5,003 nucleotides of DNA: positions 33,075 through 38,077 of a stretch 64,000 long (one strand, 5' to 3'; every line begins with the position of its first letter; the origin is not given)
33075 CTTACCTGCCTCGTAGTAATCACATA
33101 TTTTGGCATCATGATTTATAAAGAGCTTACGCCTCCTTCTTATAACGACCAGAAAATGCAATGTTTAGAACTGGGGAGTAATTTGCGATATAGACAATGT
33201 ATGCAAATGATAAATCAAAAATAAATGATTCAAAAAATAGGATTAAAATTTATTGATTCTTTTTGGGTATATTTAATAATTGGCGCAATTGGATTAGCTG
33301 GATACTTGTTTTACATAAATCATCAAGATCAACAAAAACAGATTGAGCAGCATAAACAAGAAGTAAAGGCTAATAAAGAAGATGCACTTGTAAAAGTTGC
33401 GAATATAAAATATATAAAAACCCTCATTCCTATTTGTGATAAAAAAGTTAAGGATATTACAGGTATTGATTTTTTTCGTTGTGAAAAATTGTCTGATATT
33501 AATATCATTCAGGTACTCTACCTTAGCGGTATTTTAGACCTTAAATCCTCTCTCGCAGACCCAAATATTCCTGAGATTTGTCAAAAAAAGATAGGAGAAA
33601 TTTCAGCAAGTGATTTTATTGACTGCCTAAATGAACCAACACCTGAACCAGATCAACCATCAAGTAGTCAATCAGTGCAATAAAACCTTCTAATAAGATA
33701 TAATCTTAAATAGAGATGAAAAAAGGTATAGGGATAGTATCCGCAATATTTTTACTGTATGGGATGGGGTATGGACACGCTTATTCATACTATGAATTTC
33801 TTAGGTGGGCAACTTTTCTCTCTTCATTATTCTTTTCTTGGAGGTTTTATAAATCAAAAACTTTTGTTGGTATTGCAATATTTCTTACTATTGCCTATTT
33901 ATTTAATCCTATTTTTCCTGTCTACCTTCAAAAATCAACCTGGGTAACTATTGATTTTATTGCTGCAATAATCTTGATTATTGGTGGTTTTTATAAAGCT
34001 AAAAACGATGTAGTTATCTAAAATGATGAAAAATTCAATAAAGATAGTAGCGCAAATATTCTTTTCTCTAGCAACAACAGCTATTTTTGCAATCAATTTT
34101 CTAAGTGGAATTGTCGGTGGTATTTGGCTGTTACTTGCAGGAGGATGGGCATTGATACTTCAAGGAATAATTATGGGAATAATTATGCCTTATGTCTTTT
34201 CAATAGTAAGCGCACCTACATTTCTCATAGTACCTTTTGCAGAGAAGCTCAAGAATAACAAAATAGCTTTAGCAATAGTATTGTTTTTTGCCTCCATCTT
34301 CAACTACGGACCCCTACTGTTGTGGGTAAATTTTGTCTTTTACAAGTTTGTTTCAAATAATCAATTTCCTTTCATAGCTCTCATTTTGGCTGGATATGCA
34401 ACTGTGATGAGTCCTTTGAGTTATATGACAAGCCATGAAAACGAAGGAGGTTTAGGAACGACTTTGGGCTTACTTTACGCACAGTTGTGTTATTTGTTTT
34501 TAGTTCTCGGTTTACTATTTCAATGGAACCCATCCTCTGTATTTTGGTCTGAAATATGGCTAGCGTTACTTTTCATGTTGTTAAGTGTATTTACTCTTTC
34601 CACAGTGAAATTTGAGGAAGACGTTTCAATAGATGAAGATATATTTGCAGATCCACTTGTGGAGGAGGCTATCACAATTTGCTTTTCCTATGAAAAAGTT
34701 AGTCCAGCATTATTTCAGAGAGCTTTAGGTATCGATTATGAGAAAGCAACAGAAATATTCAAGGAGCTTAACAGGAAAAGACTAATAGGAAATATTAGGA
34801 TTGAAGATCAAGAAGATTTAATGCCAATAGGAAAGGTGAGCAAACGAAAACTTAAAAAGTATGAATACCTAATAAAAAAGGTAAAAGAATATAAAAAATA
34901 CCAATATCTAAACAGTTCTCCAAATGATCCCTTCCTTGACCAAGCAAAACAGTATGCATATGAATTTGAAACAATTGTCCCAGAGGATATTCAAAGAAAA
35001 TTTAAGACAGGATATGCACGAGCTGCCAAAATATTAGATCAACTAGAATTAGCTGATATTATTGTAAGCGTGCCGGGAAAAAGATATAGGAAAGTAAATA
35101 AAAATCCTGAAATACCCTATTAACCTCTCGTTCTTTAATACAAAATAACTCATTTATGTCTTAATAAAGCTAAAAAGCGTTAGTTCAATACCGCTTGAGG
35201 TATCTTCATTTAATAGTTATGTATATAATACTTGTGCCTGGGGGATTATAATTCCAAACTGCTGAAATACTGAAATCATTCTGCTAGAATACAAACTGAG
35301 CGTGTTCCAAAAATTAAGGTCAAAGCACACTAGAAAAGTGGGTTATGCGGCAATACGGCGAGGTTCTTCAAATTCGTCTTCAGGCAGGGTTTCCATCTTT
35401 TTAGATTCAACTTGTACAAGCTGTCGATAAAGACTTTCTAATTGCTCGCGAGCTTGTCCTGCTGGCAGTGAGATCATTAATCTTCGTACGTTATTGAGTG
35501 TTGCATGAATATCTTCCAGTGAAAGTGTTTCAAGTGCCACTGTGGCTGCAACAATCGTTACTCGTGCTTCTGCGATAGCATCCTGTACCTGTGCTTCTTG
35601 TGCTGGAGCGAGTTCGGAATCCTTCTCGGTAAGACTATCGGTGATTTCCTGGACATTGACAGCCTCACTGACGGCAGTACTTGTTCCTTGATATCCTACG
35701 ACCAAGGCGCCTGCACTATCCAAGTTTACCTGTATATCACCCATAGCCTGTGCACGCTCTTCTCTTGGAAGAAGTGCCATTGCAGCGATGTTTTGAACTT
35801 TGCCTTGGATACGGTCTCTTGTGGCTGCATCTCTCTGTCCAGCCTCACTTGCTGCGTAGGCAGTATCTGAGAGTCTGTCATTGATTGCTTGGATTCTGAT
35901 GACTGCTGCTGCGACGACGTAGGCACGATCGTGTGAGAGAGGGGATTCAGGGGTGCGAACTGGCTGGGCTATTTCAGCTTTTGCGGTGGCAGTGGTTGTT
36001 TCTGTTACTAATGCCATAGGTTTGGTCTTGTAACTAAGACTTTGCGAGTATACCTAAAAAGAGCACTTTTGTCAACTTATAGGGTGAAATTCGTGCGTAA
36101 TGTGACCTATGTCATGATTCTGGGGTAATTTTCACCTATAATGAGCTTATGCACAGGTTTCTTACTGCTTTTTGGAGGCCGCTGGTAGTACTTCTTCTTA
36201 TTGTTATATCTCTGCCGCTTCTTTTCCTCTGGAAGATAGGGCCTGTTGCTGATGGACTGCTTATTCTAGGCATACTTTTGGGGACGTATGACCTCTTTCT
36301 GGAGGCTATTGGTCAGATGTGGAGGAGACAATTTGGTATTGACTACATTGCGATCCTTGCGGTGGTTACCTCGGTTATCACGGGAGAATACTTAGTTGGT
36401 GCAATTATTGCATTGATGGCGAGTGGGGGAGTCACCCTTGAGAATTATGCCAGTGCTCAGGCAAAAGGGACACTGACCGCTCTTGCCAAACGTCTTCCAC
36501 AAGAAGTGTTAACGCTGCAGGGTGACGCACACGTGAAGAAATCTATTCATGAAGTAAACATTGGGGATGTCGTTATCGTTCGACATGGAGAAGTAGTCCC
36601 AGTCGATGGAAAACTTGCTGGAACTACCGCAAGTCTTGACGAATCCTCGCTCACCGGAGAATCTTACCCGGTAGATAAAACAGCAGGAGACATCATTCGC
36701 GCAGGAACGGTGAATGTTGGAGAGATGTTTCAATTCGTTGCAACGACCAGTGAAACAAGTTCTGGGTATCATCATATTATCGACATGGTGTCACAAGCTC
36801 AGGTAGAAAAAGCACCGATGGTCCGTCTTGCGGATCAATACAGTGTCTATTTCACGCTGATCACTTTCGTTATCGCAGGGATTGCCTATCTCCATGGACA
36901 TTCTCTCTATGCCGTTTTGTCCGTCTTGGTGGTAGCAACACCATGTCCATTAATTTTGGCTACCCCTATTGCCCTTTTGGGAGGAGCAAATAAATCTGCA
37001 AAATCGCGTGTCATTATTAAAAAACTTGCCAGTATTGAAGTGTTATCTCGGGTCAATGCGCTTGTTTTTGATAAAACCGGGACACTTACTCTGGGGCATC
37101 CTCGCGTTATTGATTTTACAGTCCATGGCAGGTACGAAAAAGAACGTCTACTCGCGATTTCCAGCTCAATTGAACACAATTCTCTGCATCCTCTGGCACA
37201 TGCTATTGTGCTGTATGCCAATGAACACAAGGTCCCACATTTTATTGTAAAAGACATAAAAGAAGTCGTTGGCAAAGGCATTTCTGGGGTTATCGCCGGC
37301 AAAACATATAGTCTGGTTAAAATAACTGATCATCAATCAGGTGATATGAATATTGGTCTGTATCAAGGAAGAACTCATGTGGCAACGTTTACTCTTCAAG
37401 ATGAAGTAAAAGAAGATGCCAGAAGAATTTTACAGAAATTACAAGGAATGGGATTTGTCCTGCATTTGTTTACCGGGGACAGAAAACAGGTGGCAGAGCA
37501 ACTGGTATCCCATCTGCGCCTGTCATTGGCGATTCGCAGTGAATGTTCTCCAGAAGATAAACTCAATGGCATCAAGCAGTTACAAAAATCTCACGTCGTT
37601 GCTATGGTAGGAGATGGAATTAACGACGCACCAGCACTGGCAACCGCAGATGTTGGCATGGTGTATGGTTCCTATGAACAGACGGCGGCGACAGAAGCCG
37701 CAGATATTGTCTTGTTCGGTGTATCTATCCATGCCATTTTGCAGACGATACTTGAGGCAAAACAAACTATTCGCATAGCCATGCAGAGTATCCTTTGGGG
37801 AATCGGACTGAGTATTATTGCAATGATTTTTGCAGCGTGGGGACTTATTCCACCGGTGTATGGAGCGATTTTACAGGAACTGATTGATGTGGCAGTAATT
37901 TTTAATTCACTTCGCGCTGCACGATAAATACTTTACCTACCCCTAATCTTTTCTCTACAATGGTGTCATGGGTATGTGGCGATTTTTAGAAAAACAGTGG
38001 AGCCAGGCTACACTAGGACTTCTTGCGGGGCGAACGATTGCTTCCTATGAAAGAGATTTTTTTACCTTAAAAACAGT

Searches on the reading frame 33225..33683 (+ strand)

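Call 98: search_protein_families(library=pfam, proteins=[window:33225-33683:+], max_evalue=0.001)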
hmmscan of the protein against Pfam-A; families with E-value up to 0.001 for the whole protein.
window:33225-33683:+ (152 aa): 1 family
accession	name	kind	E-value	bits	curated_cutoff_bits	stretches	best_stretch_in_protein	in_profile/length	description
PF14147.11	Spore_YhaL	-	0.0006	19.9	27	0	13-43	3-32/52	Sporulation protein YhaL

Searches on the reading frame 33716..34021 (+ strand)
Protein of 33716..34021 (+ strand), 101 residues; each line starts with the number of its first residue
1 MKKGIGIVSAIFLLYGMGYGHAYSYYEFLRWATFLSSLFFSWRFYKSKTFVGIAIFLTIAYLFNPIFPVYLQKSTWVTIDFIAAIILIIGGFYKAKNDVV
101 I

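Call 98: search_protein_families(library=pfam, proteins=[window:33716-34021:+], max_evalue=0.001)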
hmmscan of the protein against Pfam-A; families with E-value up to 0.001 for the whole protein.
window:33716-34021:+ (101 aa): 1 family
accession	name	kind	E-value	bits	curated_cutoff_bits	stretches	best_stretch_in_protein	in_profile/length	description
PF20619.3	DUF6804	-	5.2e-20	71.9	27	1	1-90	1-89/91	Family of unknown function (DUF6804)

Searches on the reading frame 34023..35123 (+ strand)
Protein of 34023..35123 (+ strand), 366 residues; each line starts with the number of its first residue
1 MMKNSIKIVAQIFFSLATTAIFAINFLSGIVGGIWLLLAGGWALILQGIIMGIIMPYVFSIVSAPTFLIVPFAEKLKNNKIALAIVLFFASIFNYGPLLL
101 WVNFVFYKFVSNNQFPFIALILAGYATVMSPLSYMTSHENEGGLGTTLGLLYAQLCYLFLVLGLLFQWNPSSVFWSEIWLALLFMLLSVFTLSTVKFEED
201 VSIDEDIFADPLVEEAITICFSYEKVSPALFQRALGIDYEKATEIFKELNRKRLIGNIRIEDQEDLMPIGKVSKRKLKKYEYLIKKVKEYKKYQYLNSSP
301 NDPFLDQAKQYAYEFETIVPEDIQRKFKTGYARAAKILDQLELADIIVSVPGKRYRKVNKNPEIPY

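Call 71: search_protein_families(library=ncbifam, proteins=[window:34023-35123:+], max_evalue=0.00001)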
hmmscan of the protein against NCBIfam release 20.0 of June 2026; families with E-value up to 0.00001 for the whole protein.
window:34023-35123:+ (366 aa): 0 families

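Call 98: search_protein_families(library=pfam, proteins=[window:34023-35123:+], max_evalue=0.001)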
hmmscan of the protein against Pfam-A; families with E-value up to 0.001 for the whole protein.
window:34023-35123:+ (366 aa): 1 family
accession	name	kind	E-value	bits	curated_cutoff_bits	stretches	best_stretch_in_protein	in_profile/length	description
PF09397.16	FtsK_gamma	-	3.7e-21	75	30.6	2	301-358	3-60/63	Ftsk gamma domain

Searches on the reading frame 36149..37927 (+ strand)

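Call 71: search_protein_families(library=ncbifam, proteins=[window:36149-37927:+], max_evalue=0.00001)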
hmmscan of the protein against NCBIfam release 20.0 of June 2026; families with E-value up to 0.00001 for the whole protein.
window:36149-37927:+ (592 aa): 18 families
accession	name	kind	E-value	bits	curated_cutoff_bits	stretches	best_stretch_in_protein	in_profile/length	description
TIGR01525.1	ATPase-IB_hvy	subfamily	6.7e-141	470.9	346.25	1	64-589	1-559/560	heavy metal translocating P-type ATPase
TIGR01512.1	ATPase-IB2_Cd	subfamily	3.3e-124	415.3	313.5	1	64-591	1-493/494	cadmium family heavy metal-translocating P-type ATPase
TIGR01511.1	ATPase-IB1_Cu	subfamily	5.1e-100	335.9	397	1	85-589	47-540/542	copper-translocating P-type ATPase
NF008262.1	PRK11033.1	equivalog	1.1e-87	295.3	1005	1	14-567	129-704/731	zinc/cadmium/mercury/lead-transporting ATPase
NF033775.1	P_type_ZntA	exception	1.2e-77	261.9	1240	1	32-589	150-727/732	Zn(II)/Cd(II)/Pb(II) translocating P-type ATPase ZntA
NF007952.0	PRK10671.1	equivalog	3.2e-71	240.6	1316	1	86-583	296-816/838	copper-exporting P-type ATPase CopA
TIGR01494.1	ATPase_P-type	subfamily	1.6e-69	234.6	62.3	1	87-567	2-465/478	HAD-IC family P-type ATPase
TIGR01647.1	ATPase-IIIA_H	equivalog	7.3e-46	156.7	615.5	2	64-336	38-321/755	plasma-membrane proton-efflux P-type ATPase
TIGR01497.1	kdpB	equivalog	7.3e-39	133.4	527.9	2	82-359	64-356/675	potassium-transporting ATPase subunit KdpB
TIGR01522.1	ATPase-IIA2_Ca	equivalog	2.3e-35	121.6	798.3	2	87-321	86-338/854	calcium-transporting P-type ATPase, PMR1-type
TIGR01517.1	ATPase-IIB_Ca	equivalog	6.5e-35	120.5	507.05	2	116-334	154-392/882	calcium-translocating P-type ATPase, PMCA-type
NF010609.0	PRK14010.1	equivalog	4.5e-34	117.7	1323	2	363-542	391-563/673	K(+)-transporting ATPase subunit B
TIGR01523.1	ATPase-IID_K-Na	equivalog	1.8e-27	95.4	645.05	3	449-549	658-759/997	potassium/sodium efflux P-type ATPase, fungal-type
TIGR01116.1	ATPase-IIA1_Ca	equivalog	1.6e-25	89.4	703.4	2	71-323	17-286/799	calcium-translocating P-type ATPase, SERCA-type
TIGR01524.1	ATPase-IIIB_Mg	equivalog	5.4e-25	87.4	610.75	2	66-337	73-371/867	magnesium-translocating P-type ATPase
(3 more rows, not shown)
